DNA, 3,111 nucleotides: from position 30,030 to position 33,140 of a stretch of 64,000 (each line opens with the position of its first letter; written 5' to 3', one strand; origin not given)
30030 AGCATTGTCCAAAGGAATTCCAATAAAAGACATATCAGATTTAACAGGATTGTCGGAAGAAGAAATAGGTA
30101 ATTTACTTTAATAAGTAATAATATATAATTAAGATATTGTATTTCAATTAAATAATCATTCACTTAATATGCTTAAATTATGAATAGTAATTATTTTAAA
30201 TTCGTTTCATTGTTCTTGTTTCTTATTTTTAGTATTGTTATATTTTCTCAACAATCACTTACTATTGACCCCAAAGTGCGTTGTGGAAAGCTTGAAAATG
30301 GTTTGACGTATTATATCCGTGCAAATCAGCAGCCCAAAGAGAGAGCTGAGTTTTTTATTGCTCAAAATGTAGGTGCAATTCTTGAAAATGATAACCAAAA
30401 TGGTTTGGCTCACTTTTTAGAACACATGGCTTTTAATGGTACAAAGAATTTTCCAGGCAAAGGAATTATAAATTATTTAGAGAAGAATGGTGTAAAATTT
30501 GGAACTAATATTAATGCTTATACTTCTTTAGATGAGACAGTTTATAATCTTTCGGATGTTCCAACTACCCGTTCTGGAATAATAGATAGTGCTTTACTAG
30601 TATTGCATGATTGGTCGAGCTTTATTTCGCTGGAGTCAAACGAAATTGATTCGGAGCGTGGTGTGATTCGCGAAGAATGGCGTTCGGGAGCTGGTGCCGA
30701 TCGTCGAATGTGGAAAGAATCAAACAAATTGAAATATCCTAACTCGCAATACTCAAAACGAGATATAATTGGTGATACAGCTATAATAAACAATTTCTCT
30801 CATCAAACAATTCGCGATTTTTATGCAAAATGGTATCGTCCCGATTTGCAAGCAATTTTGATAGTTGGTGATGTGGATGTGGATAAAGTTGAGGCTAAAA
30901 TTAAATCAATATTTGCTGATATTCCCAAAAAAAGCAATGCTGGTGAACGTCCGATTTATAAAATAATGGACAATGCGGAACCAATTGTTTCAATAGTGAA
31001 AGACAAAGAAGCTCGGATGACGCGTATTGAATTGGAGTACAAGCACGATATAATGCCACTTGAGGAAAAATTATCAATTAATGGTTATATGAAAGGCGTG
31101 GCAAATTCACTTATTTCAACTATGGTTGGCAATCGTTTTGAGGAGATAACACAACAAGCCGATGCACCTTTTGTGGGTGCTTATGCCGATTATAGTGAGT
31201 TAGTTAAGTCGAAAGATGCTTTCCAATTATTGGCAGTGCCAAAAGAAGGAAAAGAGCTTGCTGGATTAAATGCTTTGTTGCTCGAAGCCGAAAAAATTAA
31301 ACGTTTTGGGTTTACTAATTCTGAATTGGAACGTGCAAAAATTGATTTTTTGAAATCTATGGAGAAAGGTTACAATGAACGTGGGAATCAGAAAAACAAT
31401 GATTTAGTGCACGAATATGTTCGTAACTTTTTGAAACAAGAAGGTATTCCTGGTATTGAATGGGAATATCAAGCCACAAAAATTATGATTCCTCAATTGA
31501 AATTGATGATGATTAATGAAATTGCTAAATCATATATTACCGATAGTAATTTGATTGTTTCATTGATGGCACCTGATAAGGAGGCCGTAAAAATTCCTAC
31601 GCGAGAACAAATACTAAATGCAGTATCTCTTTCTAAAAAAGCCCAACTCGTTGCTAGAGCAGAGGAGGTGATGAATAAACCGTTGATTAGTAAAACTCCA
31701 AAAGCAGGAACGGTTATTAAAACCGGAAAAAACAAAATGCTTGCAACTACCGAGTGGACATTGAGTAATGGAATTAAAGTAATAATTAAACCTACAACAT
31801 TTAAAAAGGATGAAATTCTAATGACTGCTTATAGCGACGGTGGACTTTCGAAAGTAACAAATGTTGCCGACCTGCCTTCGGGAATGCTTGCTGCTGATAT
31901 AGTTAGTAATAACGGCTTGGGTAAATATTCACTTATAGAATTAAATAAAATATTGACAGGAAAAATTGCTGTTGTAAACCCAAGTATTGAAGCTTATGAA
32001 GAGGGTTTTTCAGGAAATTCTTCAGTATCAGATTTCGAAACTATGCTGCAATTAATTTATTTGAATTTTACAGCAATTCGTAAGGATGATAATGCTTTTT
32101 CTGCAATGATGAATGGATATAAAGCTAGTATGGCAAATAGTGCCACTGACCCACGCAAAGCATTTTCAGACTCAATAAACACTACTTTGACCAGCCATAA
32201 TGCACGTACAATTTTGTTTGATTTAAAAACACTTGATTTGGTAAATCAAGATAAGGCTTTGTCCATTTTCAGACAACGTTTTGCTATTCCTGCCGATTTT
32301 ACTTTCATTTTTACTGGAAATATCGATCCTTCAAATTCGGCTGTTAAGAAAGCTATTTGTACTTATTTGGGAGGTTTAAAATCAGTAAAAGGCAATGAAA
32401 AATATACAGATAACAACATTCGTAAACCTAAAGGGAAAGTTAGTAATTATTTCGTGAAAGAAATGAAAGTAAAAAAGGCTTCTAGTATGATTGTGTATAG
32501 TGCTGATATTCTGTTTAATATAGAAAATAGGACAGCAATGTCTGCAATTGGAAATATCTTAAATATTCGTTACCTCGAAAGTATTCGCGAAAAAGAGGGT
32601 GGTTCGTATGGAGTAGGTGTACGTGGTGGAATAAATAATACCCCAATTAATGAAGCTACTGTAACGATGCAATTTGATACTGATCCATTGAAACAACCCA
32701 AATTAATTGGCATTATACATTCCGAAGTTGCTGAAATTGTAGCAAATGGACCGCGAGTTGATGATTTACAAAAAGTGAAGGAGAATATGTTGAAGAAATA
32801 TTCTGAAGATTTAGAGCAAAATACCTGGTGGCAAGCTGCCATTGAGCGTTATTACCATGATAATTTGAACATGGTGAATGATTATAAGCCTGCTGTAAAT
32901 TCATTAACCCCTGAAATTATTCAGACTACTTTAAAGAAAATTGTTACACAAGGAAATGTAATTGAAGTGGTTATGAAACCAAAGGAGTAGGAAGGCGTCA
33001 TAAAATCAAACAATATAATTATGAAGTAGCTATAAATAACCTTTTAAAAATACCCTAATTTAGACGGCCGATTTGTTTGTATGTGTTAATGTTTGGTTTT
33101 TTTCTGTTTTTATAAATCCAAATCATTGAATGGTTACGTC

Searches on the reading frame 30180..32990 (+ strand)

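Call 89: search_protein_families(library=pfam, proteins=[window:30180-32990:+], max_evalue=0.00001)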
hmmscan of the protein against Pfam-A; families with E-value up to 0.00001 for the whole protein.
window:30180-32990:+ (936 aa): 2 families
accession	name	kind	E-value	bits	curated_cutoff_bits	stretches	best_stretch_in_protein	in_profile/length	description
PF05193.26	Peptidase_M16_C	-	1.5e-27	97.1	23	2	205-387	1-178/181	Peptidase M16 inactive domain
PF00675.25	Peptidase_M16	-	7.2e-25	88.1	22.3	1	49-167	6-116/149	Insulinase (Peptidase family M16)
